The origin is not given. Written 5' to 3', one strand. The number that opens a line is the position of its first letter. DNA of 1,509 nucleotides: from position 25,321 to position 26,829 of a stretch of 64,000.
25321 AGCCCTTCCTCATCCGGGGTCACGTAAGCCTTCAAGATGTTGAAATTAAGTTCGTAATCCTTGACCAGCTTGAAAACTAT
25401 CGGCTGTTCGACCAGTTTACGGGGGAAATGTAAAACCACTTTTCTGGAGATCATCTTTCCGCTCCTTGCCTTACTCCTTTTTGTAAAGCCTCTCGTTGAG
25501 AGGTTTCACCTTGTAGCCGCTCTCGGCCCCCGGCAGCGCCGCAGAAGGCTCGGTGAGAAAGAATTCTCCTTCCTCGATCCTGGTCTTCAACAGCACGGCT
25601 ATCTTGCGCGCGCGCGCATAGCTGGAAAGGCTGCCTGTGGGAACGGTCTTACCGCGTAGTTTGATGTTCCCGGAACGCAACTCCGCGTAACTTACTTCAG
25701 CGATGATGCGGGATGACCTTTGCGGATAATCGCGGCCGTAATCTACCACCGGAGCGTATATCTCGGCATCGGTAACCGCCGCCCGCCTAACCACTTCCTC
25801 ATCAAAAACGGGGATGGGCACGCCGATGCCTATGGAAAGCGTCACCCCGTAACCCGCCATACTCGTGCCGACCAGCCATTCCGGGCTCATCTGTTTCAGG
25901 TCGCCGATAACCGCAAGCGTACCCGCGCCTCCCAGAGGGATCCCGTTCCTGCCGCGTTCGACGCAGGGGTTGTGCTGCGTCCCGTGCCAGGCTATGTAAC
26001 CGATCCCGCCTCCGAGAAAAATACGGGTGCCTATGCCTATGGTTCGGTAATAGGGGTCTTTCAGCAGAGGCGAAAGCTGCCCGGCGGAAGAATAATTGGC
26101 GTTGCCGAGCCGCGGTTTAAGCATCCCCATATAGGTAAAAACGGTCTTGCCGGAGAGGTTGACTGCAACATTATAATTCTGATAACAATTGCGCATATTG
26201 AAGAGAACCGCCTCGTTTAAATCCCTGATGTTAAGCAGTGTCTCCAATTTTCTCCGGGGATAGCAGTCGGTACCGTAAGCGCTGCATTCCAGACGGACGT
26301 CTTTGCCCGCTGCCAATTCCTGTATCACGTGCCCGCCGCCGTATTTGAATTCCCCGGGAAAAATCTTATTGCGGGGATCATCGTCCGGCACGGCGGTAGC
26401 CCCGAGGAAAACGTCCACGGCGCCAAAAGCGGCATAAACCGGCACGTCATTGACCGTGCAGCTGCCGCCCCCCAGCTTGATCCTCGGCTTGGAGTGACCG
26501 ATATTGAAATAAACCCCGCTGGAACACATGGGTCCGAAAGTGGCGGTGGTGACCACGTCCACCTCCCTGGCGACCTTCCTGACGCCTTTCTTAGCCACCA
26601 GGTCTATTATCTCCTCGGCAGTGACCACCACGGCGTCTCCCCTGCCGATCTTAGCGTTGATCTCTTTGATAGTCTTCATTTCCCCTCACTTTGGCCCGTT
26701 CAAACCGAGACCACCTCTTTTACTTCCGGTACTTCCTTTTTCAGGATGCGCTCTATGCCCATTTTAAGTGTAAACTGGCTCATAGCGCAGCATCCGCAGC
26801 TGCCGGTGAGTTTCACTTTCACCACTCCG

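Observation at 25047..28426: Rrf2-headed sulfur operon combining cysteine synthase, Nfu and the methanogen-type COG1900 plus NIL-ferredoxin homocysteine module, with a readable promoter and operator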

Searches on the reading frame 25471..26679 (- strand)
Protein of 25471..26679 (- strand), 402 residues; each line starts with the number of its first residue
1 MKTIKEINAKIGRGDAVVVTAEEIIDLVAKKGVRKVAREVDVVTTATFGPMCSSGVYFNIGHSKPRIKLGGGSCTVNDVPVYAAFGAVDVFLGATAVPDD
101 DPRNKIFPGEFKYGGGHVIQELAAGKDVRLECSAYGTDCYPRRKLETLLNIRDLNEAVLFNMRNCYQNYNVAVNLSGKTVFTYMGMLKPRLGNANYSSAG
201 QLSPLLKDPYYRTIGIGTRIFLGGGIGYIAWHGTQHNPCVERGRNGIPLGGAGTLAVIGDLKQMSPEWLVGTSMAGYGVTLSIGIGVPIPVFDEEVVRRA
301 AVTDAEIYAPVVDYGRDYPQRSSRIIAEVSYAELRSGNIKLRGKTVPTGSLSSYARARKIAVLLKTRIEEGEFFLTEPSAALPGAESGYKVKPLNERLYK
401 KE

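Call 5: search_protein_families(library=pfam, proteins=[window:25471-26679:-], max_evalue=0.01)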
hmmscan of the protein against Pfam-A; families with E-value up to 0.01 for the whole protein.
window:25471-26679:- (402 aa): 1 family
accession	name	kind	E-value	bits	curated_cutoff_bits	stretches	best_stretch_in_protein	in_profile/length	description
PF01837.22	HcyBio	-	9.6e-149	495.4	26.2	1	16-375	1-349/349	Homocysteine biosynthesis enzyme, sulfur-incorporation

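Call 6: search_protein_families(library=ncbifam, proteins=[window:25471-26679:-], max_evalue=0.001)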
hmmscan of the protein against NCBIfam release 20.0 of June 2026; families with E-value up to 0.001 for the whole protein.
window:25471-26679:- (402 aa): 1 family
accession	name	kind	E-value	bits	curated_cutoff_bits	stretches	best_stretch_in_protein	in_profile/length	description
TIGR03287.1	methan_mark_16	hypoth_equivalog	8.5e-32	110.1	363.95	1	18-337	1-292/391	methanogenesis marker 16 metalloprotein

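Call 9: find_encoding_contigs(protein=window:25471-26679:-, flank=6000, max_places=6)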
Protein window:25471-26679:- (402 aa): 3 contigs read that carry it; 1 place shown.
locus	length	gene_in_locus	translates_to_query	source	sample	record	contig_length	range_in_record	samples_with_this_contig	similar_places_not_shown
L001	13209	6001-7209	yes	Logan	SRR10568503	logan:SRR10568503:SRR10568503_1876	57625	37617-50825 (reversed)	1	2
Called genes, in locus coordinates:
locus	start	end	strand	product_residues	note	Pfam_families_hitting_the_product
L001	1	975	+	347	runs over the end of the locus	PF13414:TPR_11, PF13432:TPR_16 (weak), PF13414:TPR_11, PF00515:TPR_1, PF07719:TPR_2, PF13414:TPR_11, PF13432:TPR_16, PF00515:TPR_1, +10 more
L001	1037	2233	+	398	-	PF00753:Lactamase_B, PF19583:ODP, PF00258:Flavodoxin_1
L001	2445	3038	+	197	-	PF01243:PNPOx_N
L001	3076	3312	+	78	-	PF13192:Thioredoxin_3 (weak), PF00462:Glutaredoxin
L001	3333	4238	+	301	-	PF00890:FAD_binding_2 (weak), PF01134:GIDA (faint), PF01266:DAO (faint), PF01946:Thi4 (faint), PF07992:Pyr_redox_2, PF12831:FAD_oxidored (weak), PF13738:Pyr_redox_3, PF00070:Pyr_redox, +2 more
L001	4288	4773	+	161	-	PF02082:Rrf2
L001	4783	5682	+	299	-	PF00291:PALP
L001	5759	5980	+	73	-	PF01106:NifU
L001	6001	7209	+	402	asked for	PF01837:HcyBio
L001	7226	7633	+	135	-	PF09383:NIL, PF13187:Fer4_9, PF00037:Fer4 (weak), PF13237:Fer4_10, PF14697:Fer4_21 (weak), PF12838:Fer4_7, PF00037:Fer4, PF12837:Fer4_6 (weak), +4 more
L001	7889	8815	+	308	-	PF03099:BPL_LplA_LipB, PF02237:BPL_C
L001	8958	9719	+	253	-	PF11306:DUF3108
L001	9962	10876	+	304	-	PF03054:tRNA_Me_trans, PF20259:tRNA_Me_trans_M, PF20258:tRNA_Me_trans_C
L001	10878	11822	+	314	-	PF02445:NadA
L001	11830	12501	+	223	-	PF00849:PseudoU_synth_2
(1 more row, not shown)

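Call 10: find_homologous_proteins(query=window:25471-26679:-)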
Query window:25471-26679:- (402 aa): 8000 proteins with E <= 0.001 among 8000 candidates; the best 120 are listed.
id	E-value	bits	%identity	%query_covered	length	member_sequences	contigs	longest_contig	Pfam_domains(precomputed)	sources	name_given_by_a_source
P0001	6.7e-242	821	89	100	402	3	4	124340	PF01837.23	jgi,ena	-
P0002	5.3e-241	818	90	100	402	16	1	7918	PF01837.23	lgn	-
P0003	1.1e-220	751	81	100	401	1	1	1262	PF01837.23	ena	-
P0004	9.3e-204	695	75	99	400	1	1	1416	PF01837.23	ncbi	-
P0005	1.9e-203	694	74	99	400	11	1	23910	PF01837.23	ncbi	-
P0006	2.4e-203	694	74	99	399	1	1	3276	PF01837.23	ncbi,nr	ncbi:MAG: homocysteine biosynthesis protein [Candidatus Omnitrophica bacterium]|nr:homocysteine bios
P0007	2.9e-203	694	75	99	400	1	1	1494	PF01837.23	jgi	-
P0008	2.9e-203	694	75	99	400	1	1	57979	PF01837.23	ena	-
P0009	3.4e-203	693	75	99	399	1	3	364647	PF01837.23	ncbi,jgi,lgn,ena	-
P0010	4.1e-203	693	75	99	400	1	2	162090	PF01837.23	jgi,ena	-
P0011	4.6e-203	693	75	99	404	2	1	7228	PF01837.23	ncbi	-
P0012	7.5e-203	692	75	99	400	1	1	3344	PF01837.23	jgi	-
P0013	1.0e-202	692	76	99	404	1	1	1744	PF01837.23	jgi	-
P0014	1.2e-202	692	74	99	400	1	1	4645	PF01837.23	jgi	-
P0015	1.5e-202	691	74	99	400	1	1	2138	PF01837.23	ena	-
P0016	1.6e-202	691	74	99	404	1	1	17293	PF01837.23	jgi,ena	-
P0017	1.9e-202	691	75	99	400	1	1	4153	PF01837.23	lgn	-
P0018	2.0e-202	691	74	99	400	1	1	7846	PF01837.23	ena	-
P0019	2.1e-202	691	76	99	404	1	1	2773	PF01837.23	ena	-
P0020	2.7e-202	690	74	99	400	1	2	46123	PF01837.23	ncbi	-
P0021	3.3e-202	690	74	99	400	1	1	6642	PF01837.23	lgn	-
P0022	4.0e-202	690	74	99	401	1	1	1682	PF01837.23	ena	-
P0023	4.6e-202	690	73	99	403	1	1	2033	PF01837.23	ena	-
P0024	5.0e-202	690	73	99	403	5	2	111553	PF01837.23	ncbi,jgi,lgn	-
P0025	5.0e-202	690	75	99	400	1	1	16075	PF01837.23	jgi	jgi:uncharacterized protein (DUF39 family)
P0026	8.2e-202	689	74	99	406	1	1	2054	PF01837.23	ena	-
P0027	9.0e-202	689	75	99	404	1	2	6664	PF01837.23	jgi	jgi:L-aspartate semialdehyde sulfurtransferase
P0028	9.3e-202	689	75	99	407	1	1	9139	PF01837.23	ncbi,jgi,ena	ncbi:MAG: homocysteine biosynthesis protein [Candidatus Omnitrophota bacterium]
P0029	1.3e-201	688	74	99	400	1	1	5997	PF01837.23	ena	-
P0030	1.5e-201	688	73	99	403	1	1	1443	PF01837.23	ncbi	-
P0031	1.8e-201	688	74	99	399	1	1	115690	PF01837.23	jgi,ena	-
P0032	1.8e-201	688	74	99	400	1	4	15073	PF01837.23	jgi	jgi:uncharacterized protein (DUF39 family)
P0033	2.1e-201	688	74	99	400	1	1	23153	PF01837.23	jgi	jgi:uncharacterized protein (DUF39 family)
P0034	2.2e-201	687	74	99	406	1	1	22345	PF01837.23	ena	-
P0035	2.6e-201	687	74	99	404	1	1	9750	PF01837.23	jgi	-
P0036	3.5e-201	687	74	99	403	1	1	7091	PF01837.23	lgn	-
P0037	3.7e-201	687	74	99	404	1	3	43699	PF01837.23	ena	-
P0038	3.9e-201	687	73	99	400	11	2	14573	PF01837.23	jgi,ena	-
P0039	4.8e-201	686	74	99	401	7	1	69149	PF01837.23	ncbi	ncbi:MAG: homocysteine biosynthesis protein [Candidatus Omnitrophota bacterium]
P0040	4.9e-201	686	73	99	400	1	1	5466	PF01837.23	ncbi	-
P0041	5.0e-201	686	74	99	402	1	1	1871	PF01837.23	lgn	-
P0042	5.1e-201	686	74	99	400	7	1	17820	PF01837.23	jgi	-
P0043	5.3e-201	686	74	99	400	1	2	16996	PF01837.23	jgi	jgi:uncharacterized protein (DUF39 family)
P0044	5.8e-201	686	74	99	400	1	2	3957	PF01837.23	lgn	-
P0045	6.5e-201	686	74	99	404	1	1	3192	PF01837.23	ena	-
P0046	6.8e-201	686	74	99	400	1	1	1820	PF01837.23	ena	-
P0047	7.4e-201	686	74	99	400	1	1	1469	PF01837.23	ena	-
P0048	7.7e-201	686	74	99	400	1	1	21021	PF01837.23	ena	-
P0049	8.0e-201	686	75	99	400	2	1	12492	PF01837.23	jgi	-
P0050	9.4e-201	685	73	99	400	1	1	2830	PF01837.23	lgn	-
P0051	9.6e-201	685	74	99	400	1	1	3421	PF01837.23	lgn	-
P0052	1.2e-200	685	74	99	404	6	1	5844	PF01837.23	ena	-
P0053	1.2e-200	685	74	99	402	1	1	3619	PF01837.23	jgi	jgi:uncharacterized protein (DUF39 family)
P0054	1.3e-200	685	74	99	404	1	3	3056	PF01837.23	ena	-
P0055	1.3e-200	685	74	99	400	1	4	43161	PF01837.23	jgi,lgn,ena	-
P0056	1.6e-200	685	73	99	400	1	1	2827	PF01837.23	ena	-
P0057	1.6e-200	685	74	99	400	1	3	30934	PF01837.23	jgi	jgi:uncharacterized protein (DUF39 family)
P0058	1.7e-200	684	74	99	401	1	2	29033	PF01837.23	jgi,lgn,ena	-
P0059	1.7e-200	684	73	99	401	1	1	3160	PF01837.23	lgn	-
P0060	1.7e-200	684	73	99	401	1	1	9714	PF01837.23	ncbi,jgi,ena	ncbi:MAG: homocysteine biosynthesis protein [Candidatus Omnitrophota bacterium]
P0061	2.0e-200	684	74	99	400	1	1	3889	PF01837.23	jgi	-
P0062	2.2e-200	684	73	99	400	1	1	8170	PF01837.23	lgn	-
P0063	2.5e-200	684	73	99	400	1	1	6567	PF01837.23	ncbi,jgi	jgi:uncharacterized protein (DUF39 family)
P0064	2.6e-200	684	73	99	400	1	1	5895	PF01837.23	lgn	-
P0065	2.7e-200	684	73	99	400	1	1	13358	PF01837.23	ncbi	-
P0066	3.0e-200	684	74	99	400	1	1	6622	PF01837.23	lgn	-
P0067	3.0e-200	684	73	99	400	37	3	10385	PF01837.23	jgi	jgi:uncharacterized protein (DUF39 family)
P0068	3.2e-200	684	74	99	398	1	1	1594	PF01837.23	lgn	-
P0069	3.4e-200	684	73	99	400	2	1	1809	PF01837.23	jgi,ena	-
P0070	4.2e-200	683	73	99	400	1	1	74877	PF01837.23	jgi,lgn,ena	-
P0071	4.3e-200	683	73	99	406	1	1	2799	PF01837.23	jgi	-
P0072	4.3e-200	683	73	99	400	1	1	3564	PF01837.23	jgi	-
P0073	4.6e-200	683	74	99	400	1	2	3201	PF01837.23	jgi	jgi:uncharacterized protein (DUF39 family)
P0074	5.0e-200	683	74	99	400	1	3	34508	PF01837.23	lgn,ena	-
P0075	5.2e-200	683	74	99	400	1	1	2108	PF01837.23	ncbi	-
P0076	6.4e-200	683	74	99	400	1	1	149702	PF01837.23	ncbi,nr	ncbi:MAG: homocysteine biosynthesis protein [Candidatus Omnitrophica bacterium]|nr:homocysteine bios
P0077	6.6e-200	683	74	99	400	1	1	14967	PF01837.23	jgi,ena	-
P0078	8.6e-200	682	74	99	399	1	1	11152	PF01837.23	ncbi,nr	ncbi:MAG: homocysteine biosynthesis protein [Candidatus Omnitrophica bacterium]|nr:homocysteine bios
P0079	1.2e-199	682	73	99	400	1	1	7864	PF01837.23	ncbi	-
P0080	1.4e-199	682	74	99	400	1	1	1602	PF01837.23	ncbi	-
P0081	1.5e-199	681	74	99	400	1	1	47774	PF01837.23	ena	-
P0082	1.6e-199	681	74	99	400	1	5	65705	PF01837.23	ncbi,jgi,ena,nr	ncbi:hypothetical protein D4R78_01160 [bacterium]|nr:MAG: hypothetical protein D4R78_01160 [bacteriu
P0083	1.7e-199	681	73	99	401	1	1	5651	PF01837.23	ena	-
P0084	1.8e-199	681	73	99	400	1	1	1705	PF01837.23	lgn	-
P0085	2.1e-199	681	73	99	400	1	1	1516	PF01837.23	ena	-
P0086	2.1e-199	681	73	99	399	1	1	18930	PF01837.23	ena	-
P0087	2.4e-199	681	74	99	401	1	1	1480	PF01837.23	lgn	-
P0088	2.8e-199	681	73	100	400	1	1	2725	PF01837.23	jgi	jgi:L-aspartate semialdehyde sulfurtransferase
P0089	2.8e-199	680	73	99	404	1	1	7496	PF01837.23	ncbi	-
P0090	2.9e-199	680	73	99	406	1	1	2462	PF01837.23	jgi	-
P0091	3.1e-199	680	72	99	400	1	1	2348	PF01837.23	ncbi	ncbi:MAG: homocysteine biosynthesis protein [Candidatus Omnitrophota bacterium]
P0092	3.2e-199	680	73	99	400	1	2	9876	PF01837.23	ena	-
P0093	3.5e-199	680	73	99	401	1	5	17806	PF01837.23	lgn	-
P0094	3.5e-199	680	73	99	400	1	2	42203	PF01837.23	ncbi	-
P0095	3.9e-199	680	74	100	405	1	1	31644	PF01837.23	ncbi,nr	ncbi:MAG: homocysteine biosynthesis protein [Candidatus Omnitrophica bacterium]|nr:homocysteine bios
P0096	3.9e-199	680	74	99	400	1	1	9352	PF01837.23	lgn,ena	-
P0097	4.0e-199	680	74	99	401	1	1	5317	PF01837.23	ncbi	ncbi:MAG: homocysteine biosynthesis protein [Candidatus Omnitrophota bacterium]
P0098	4.3e-199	680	72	100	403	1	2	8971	PF01837.23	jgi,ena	-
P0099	4.6e-199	680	74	99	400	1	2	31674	PF01837.23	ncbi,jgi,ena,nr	ncbi:MAG: hypothetical protein DRP74_03490 [Candidatus Omnitrophota bacterium]|nr:MAG: hypothetical 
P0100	4.9e-199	680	72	99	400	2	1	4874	PF01837.23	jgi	jgi:uncharacterized protein (DUF39 family)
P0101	5.7e-199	679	73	99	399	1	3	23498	PF01837.23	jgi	-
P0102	6.2e-199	679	73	99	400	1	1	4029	PF01837.23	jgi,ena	-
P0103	6.3e-199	679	73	99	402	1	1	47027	PF01837.23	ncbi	ncbi:MAG: homocysteine biosynthesis protein [Candidatus Omnitrophota bacterium]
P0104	6.8e-199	679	73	99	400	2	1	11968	PF01837.23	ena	-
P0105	6.9e-199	679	73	99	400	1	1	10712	PF01837.23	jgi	jgi:L-aspartate semialdehyde sulfurtransferase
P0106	7.0e-199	679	73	99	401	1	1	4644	PF01837.23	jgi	-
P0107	7.7e-199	679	73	99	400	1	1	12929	PF01837.23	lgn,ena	-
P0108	7.8e-199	679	73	99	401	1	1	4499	PF01837.23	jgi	jgi:uncharacterized protein (DUF39 family)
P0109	8.5e-199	679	73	99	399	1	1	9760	PF01837.23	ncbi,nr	ncbi:MAG: homocysteine biosynthesis protein [Candidatus Omnitrophica bacterium]|nr:homocysteine bios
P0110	8.7e-199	679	73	99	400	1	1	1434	PF01837.23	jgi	-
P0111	8.8e-199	679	73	99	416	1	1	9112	PF01837.23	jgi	jgi:L-aspartate semialdehyde sulfurtransferase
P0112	9.2e-199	679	72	99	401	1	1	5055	PF01837.23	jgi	-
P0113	9.5e-199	679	74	99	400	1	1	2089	PF01837.23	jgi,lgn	-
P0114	9.5e-199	679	72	99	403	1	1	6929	PF01837.23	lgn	-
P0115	9.7e-199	679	74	99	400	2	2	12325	PF01837.23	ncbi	-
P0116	9.7e-199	679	72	99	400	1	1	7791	PF01837.23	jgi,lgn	jgi:uncharacterized protein (DUF39 family)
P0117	1.0e-198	679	73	99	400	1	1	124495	PF01837.23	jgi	jgi:uncharacterized protein (DUF39 family)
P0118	1.0e-198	679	73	99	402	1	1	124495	PF01837.23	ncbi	ncbi:MAG: homocysteine biosynthesis protein [Candidatus Omnitrophota bacterium]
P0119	1.0e-198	679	73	99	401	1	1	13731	PF01837.23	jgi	jgi:uncharacterized protein (DUF39 family)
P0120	1.1e-198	679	73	99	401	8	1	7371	PF01837.23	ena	-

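Call 12: find_related_loci(query=window:25471-26679:-, collection=genome_contigs, flank=6000)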
Query window:25471-26679:- (402 aa) in genome_contigs; peptide patterns used: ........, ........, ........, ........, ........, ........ (x = any residue, [..] = any of these).
599 stretches matched a pattern (row limit reached: there are more); 454 encode a relative of the query (tblastn E <= 1e-3); the best 80 are kept; 80 distinct loci.
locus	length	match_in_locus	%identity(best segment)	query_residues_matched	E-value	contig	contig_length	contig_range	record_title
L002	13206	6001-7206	98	1-402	0e+0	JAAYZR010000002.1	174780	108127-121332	MAG: Candidatus Undivivens industriae isolate AS06rmzACSIP_339 22659_AS06, whole genome shotgun sequence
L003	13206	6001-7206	98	1-402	0e+0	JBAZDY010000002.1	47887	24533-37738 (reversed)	MAG: Candidatus Omnitrophota bacterium isolate SO_2017_LW3_111 NODE_1594_length_47887_cov_4.535322_LW162_2017, whole gen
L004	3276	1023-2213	74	1-397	0e+0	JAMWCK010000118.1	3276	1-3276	MAG: Candidatus Omnitrophota bacterium isolate QZM4_1.bins.76.Tibet NODE_86041_length_3276_cov_2.805335, whole genome sh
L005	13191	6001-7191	75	1-397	0e+0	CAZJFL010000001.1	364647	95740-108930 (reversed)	MAG TPA_asm: uncultured Planctomycetales bacterium isolate SRP178699_co1_171 genome assembly, contig: NODE_4_length_3646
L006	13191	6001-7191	75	1-397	0e+0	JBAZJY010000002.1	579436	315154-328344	MAG: Candidatus Omnitrophota bacterium isolate SO_2017_LW4_130 scaffold_41_c1_LW137-91_2017, whole genome shotgun sequen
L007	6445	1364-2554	74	1-397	0e+0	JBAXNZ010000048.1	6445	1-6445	MAG: bacterium isolate ELA492 MAG492_48, whole genome shotgun sequence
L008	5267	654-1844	73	1-397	0e+0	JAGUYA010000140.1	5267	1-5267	MAG: Candidatus Omnitrophota bacterium isolate DeMMO4_14 c_000000027193, whole genome shotgun sequence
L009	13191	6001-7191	74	1-397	0e+0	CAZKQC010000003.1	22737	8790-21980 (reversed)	MAG TPA_asm: uncultured Planctomycetales bacterium isolate SRP098346_co1_321 genome assembly, contig: NODE_2013_length_2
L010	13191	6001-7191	73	1-397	0e+0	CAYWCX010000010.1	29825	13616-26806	MAG TPA_asm: uncultured Planctomycetales bacterium isolate SRP098346_co1_343 genome assembly, contig: NODE_1127_length_2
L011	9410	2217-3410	74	1-398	0e+0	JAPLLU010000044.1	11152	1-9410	MAG: Candidatus Omnitrophota bacterium isolate LacPavin_0920_SED5_MAG_40_17 LacPavin_0920_SED5_scaffold_73507, whole gen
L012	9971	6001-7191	74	1-397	0e+0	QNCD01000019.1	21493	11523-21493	MAG: Candidatus Omnitrophota bacterium isolate B70_G16 B70_Guay16_scaffold_01064, whole genome shotgun sequence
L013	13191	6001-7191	73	1-397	0e+0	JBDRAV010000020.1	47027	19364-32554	MAG: Candidatus Omnitrophota bacterium isolate MEGAHIT-group-1.1018 k141_13186646, whole genome shotgun sequence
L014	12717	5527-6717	74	1-397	0e+0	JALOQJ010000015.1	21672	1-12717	MAG: Candidatus Omnitrophota bacterium isolate Prado152 scaffold_2603, whole genome shotgun sequence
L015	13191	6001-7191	74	1-397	0e+0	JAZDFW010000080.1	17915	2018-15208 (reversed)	MAG: Candidatus Omnitrophota bacterium isolate MEGAHIT-group-0.225 k141_18618749, whole genome shotgun sequence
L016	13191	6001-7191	73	1-397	0e+0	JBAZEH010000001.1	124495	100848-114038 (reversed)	MAG: Candidatus Omnitrophota bacterium isolate SO_2017_LW3_121 NODE_240_length_124495_cov_2.185538_LW162_2017, whole gen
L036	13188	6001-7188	72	2-397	0e+0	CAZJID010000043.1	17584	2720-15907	MAG TPA_asm: uncultured Dehalococcoidales bacterium isolate SRP214966_co4_401 genome assembly, contig: NODE_2803_length_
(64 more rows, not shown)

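Call 18: search_solved_structures(query=window:25471-26679:-, max_evalue=0.01, show_alignments=2)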
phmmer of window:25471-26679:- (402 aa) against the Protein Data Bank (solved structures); distinct sequences matched with E-value up to 0.01: 0.
